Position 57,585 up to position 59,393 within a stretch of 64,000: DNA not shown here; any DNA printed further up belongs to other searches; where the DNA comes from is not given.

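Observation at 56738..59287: IS1595-like element with 47-bp inverted repeats carrying a methyltransferase-Mrr fusion as cargo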

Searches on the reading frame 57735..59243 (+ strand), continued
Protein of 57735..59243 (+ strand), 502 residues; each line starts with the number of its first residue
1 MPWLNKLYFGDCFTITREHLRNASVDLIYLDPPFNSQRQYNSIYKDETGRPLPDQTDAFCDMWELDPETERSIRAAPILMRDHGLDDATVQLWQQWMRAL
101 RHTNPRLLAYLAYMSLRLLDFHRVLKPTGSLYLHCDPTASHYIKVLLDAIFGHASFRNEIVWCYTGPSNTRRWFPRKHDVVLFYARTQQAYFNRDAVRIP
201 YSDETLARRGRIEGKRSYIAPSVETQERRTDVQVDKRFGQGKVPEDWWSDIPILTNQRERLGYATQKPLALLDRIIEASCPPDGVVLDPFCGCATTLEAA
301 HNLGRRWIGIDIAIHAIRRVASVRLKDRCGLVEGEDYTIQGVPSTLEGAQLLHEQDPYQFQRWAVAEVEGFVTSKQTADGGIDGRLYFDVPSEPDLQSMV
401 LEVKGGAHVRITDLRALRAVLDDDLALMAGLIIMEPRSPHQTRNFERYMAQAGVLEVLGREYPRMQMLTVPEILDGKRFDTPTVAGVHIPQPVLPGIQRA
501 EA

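Call 34: search_protein_families(library=pfam, alignment_id=A1, max_evalue=0.01)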
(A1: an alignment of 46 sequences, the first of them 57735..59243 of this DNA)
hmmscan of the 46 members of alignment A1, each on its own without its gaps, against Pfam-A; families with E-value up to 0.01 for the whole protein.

A. member 1, window:57735-59243:+ (502 aa): 2 families
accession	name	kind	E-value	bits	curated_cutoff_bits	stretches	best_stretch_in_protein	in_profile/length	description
PF01555.25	N6_N4_Mtase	-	4.8e-43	148.1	26.7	1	25-318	1-217/221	DNA methylase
PF02086.21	MethyltransfD12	-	0.0096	16.1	22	0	21-47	172-198/253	D12 class N6 adenine-specific DNA methyltransferase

B. families by the number of members that match (of 46 scanned): 7 families
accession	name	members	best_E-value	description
PF01555.25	N6_N4_Mtase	46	1.2e-49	DNA methylase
PF04471.18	Mrr_cat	33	5.8e-06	Restriction endonuclease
PF02086.21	MethyltransfD12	24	0.0012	D12 class N6 adenine-specific DNA methyltransferase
PF03602.21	Cons_hypoth95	11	0.0005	Conserved hypothetical protein 95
PF05724.17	TPMT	7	0.00049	Thiopurine S-methyltransferase (TPMT)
PF22722.2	NA-iREase1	6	6.4e-05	NACHT-associated inactive Restriction Endonuclease 1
PF01170.24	UPF0020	1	0.0013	RMKL-like, methyltransferase domain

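Call 39: fold_search(model_id=the predicted structure, library=pdb)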
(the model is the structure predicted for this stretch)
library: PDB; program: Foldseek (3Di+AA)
matches with E <= 10: 893; with E <= 0.001: 87
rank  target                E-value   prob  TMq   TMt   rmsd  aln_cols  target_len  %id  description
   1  8urk_A                6.5e-19  1.00  0.39  0.74   5.5       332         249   27  Crystal structure of DNA N6-Adenine Methyltransferase M.BceJIV from Burkholderia cenocepacia in complex with duplex DN (released 2024-09-11)
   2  8urk_D                6.9e-19  1.00  0.39  0.75   5.9       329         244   26  Crystal structure of DNA N6-Adenine Methyltransferase M.BceJIV from Burkholderia cenocepacia in complex with duplex DN (released 2024-09-11)
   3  9c3u_A                8.8e-19  1.00  0.39  0.74   5.9       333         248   26  Crystal structure of DNA N6-Adenine Methyltransferase M.BceJIV from Burkholderia cenocepacia in complex with duplex DN (released 2024-09-11)
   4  9c3s_A                1.8e-18  1.00  0.39  0.74   6.2       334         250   26  Crystal structure of DNA N6-Adenine Methyltransferase M.BceJIV from Burkholderia cenocepacia in complex with duplex DN (released 2024-09-11)
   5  1nw8                  2.4e-17  1.00  0.40  0.72   5.3       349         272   21  Structure of L72P mutant beta class N6-adenine DNA methyltransferase RsrI (released 2003-07-29)
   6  9c3s_D                2.7e-17  1.00  0.38  0.74   6.1       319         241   25  Crystal structure of DNA N6-Adenine Methyltransferase M.BceJIV from Burkholderia cenocepacia in complex with duplex DN (released 2024-09-11)
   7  1eg2                  5.4e-17  1.00  0.40  0.71   5.4       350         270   21  CRYSTAL STRUCTURE OF RHODOBACTER SPHEROIDES (N6 ADENOSINE) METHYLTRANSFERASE (M.RSRI) (released 2000-10-18)
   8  1nw6                  7.3e-17  1.00  0.41  0.72   5.2       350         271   21  Structure of the beta class N6-adenine DNA methyltransferase RsrI bound to sinefungin (released 2003-07-29)
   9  9c3u_D                7.3e-17  1.00  0.39  0.77   4.8       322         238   26  Crystal structure of DNA N6-Adenine Methyltransferase M.BceJIV from Burkholderia cenocepacia in complex with duplex DN (released 2024-09-11)
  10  9c3u_C                9.7e-17  1.00  0.38  0.76   5.3       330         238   26  Crystal structure of DNA N6-Adenine Methyltransferase M.BceJIV from Burkholderia cenocepacia in complex with duplex DN (released 2024-09-11)
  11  9c3s_C                2.1e-16  1.00  0.38  0.74   5.6       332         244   26  Crystal structure of DNA N6-Adenine Methyltransferase M.BceJIV from Burkholderia cenocepacia in complex with duplex DN (released 2024-09-11)
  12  1g60_A                1.6e-15  1.00  0.39  0.78   5.2       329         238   22  Crystal Structure of Methyltransferase MboIIa (Moraxella bovis) (released 2002-05-01)
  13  6pbd_B                3.3e-15  1.00  0.39  0.58  25.7       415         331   18  DNA N6-Adenine Methyltransferase CcrM In Complex with Double-Stranded DNA Oligonucleotide Containing Its Recognition S (released 2019-10-23)
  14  6pbd_A                3.7e-15  1.00  0.36  0.51  15.1       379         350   23  DNA N6-Adenine Methyltransferase CcrM In Complex with Double-Stranded DNA Oligonucleotide Containing Its Recognition S (released 2019-10-23)
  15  4zcf_B                7.2e-15  1.00  0.39  0.33  17.1       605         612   13  Structural basis of asymmetric DNA methylation and ATP-triggered long-range diffusion by EcoP15I (released 2015-07-29)
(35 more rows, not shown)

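Call 47: search_protein_families(library=padloc, proteins=[window:57735-59243:+], max_evalue=0.01)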
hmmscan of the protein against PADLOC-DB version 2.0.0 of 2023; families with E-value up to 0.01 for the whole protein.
window:57735-59243:+ (502 aa): 62 families (the best 25 are shown)
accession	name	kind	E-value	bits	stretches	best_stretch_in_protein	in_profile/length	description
PDLC03339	MTase_II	-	1.8e-52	176.5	2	109-326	59-272/399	Type II methyltransferase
PDLC03300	MTase_II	-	1.9e-49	166.3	1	106-331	82-282/302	Type II methyltransferase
PDLC03354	MTase_II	-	3.8e-39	132.9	2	109-209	128-227/425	Type II methyltransferase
PDLC03299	MTase_II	-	1.1e-36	124.8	2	109-317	61-250/296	Type II methyltransferase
PDLC03371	MTase_II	-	2.9e-34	116.8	1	4-313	10-241/260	Type II methyltransferase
PDLC03320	MTase_II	-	3.4e-34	116.3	1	124-324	93-273/289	Type II methyltransferase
PDLC03633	MTase_III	-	4.4e-32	109.5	1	109-322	150-350/616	Type III methyltransferase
PDLC03636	MTase_III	-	1.8e-28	97.6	2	110-194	96-182/575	Type III methyltransferase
PDLC03635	MTase_III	-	9.7e-25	85.3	2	227-335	474-579/708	Type III methyltransferase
PDLC03644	MTase_III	-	3.7e-23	80.1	2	109-198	108-198/542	Type III methyltransferase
PDLC03738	oMTase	-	6.2e-23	79.1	2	263-326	204-266/376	orphan methyltransferase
PDLC03638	MTase_III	-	3.9e-22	76.4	2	240-326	594-678/816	Type III methyltransferase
PDLC03265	MTase_II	-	4e-22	77.1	2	264-320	268-324/333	Type II methyltransferase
PDLC03216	MTase_II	-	3.3e-21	73.7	2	263-326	194-256/364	Type II methyltransferase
PDLC03238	MTase_II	-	3.8e-19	67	2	244-314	285-355/428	Type II methyltransferase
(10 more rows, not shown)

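Call 71: list_cluster_members(proteins=[P0001, P0121, P0003, P0005, P0004])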
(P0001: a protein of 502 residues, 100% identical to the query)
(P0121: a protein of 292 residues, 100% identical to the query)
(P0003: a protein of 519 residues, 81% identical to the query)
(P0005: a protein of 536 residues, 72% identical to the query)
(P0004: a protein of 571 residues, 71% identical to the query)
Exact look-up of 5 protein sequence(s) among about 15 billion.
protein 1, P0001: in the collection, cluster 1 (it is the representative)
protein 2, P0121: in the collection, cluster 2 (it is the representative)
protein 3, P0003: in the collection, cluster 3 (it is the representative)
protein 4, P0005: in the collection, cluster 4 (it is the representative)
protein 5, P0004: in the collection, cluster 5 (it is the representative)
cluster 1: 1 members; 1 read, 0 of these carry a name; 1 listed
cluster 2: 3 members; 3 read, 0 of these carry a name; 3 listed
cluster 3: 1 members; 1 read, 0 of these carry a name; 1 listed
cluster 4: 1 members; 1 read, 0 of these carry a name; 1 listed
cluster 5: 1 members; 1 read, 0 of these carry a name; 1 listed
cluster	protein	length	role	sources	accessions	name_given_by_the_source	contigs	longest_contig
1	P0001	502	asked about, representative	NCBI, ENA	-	-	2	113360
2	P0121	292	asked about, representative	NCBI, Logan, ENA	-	-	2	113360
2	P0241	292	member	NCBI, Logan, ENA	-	-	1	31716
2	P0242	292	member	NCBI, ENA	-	-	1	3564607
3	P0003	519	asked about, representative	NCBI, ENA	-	-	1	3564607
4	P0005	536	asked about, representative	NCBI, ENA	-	-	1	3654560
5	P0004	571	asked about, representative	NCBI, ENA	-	-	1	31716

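Call 72: search_dna_similar(query=window:57735-59243:+, collection=plasmids, mode=protein, max_rows=15)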
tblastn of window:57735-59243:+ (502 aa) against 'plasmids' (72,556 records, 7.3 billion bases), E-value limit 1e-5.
Records with a match: 242; places in all: 250; records where one place covers at least 80% of the query: 7.
Best place of each record, by identity: <60% 242.
By first word of the organism name: Acinetobacter 32; Escherichia 19; Azospirillum 12; Salmonella 11; Lactiplantibacillus 8; Klebsiella 5; Burkholderia 5; Streptomyces 5; Enterococcus 4; Shinella 4; and 80 more.
By predicted mobility (MOB-suite, as given by PLSDB): non-mobilizable 118; mobilizable 85; conjugative 39.
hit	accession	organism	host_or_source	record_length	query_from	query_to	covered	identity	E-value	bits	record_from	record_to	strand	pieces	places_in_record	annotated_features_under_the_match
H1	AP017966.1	Candidatus Megaera polyxenophila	-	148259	3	487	97%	45.0%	3e-131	427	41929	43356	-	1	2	adenine specific DNA methylase Mod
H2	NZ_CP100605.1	Bradyrhizobium sp. Ash2021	-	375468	5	502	91%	41.1%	3e-41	312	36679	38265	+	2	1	DNA methyltransferase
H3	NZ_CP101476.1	Cellulosimicrobium cellulans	water,poultry farm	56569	3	482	83%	43.2%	1e-38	303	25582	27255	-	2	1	DNA methyltransferase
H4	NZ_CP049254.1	Microbacterium amylolyticum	cell culture,soil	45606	5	502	99%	35.3%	1e-74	263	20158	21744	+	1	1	DNA methyltransferase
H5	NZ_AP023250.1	Mesorhizobium sp. 131-2-5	Lotus japonicus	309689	5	485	96%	36.5%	3e-76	268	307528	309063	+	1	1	site-specific DNA-methyltransferase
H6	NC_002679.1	Mesorhizobium japonicum MAFF 303099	-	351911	5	485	96%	36.5%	3e-76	268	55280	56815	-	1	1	site-specific DNA-methyltransferase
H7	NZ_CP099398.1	Rhizobium sp. Pop5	Phaseolus vulgaris,Cell culture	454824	4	476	94%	35.2%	1e-75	266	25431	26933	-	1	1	DNA methyltransferase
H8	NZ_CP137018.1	Sinorhizobium fredii GR64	Phaseolus vulgaris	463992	16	487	77%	40.6%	6e-32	257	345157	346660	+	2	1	site-specific DNA-methyltransferase | DNA methyltransferase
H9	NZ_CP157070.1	Nitrosomonas europaea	cell culture,river sludge effuent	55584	3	391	77%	28.9%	1e-43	172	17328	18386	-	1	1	site-specific DNA-methyltransferase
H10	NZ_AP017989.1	Aminobacter sp. SS-2016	Lotus japoicus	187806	3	337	67%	31.1%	5e-34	144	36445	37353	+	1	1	site-specific DNA-methyltransferase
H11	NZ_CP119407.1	Limosilactobacillus fermentum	-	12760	3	324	64%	32.2%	4e-42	168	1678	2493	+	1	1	site-specific DNA-methyltransferase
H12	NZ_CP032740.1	Enterococcus casseliflavus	Homo sapiens,bile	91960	3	326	65%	31.2%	3e-37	154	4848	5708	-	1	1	site-specific DNA-methyltransferase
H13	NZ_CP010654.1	Phaeobacter inhibens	cell culture,zooplankton aquaculture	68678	3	326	65%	31.0%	1e-37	155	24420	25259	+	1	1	site-specific DNA-methyltransferase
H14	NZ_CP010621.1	Phaeobacter inhibens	cell culture,cleaning system aquaculture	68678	3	326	65%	31.0%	1e-37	155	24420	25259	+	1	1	site-specific DNA-methyltransferase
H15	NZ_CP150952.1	Yoonia sp. BS5-3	cell culture,Marine algae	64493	3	318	63%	31.2%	4e-37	153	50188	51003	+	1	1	site-specific DNA-methyltransferase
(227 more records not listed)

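Call 73: get_annotated_region(hit=H1, flank=3500)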
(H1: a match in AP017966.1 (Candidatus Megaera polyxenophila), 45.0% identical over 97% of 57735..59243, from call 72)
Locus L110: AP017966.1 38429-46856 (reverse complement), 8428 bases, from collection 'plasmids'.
description: Candidatus Megaera polyxenophila plasmid pPCS148 DNA, complete sequence, strain: PCS
organism: Candidatus Megaera polyxenophila (NCBI taxid 988779)
taxonomy: Bacteria; Pseudomonadota; Alphaproteobacteria; Rickettsiales; Rickettsiaceae; Candidatus Megaera; Candidatus Megaera polyxenophila
host: -; source: -; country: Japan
typing (MOB-suite, as given by PLSDB): non-mobilizable
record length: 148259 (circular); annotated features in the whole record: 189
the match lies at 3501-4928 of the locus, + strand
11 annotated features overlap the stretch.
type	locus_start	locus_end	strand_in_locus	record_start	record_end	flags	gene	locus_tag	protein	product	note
CDS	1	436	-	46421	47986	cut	-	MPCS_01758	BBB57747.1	hypothetical protein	-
CDS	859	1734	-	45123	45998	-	-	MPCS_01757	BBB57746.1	nucleotidyltransferase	-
CDS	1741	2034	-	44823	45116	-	yafQ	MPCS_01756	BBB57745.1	mRNA interferase toxin of toxin-antitoxin pair YafQ/DinJ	-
CDS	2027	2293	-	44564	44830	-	-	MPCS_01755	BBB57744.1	hypothetical protein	-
CDS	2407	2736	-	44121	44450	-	-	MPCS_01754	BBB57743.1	hypothetical protein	-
CDS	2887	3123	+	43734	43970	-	-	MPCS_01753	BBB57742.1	hypothetical protein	-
CDS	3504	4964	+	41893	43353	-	-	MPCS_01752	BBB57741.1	adenine specific DNA methylase Mod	-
CDS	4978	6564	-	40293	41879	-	-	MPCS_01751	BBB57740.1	chromosome replication initiator DnaA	-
CDS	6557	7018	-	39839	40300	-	-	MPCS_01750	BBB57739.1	hypothetical protein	-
CDS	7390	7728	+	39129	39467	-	-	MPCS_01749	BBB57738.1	hypothetical protein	-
CDS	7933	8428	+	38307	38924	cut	-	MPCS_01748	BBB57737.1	hypothetical protein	-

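Call 74: get_annotated_region(hit=H6, flank=3500)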
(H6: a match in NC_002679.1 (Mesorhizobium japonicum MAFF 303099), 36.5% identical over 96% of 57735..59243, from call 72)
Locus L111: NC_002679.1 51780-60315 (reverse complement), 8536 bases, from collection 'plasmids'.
description: Mesorhizobium japonicum MAFF 303099 plasmid pMLa, complete sequence
organism: Mesorhizobium japonicum MAFF 303099 (NCBI taxid 266835)
taxonomy: Bacteria; Pseudomonadota; Alphaproteobacteria; Hyphomicrobiales; Phyllobacteriaceae; Mesorhizobium; Mesorhizobium japonicum; Mesorhizobium japonicum MAFF 303099
host: -; source: -; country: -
typing (MOB-suite, as given by PLSDB): conjugative; relaxase MOBP,MOBP; mating-pair formation MPF_T
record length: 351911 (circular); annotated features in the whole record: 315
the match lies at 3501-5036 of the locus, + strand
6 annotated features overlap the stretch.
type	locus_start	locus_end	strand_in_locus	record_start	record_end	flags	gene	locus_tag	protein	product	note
CDS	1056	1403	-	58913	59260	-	-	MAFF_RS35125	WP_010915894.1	hypothetical protein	-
CDS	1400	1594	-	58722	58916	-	-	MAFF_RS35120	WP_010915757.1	hypothetical protein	-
CDS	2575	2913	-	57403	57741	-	-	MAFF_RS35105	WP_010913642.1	hypothetical protein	-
CDS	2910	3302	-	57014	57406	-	-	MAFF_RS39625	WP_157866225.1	hypothetical protein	-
CDS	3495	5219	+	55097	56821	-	-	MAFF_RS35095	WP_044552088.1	site-specific DNA-methyltransferase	GO:0006306 - DNA methylation [Evidence IEA]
CDS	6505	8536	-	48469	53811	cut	-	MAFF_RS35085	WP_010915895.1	type I polyketide synthase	-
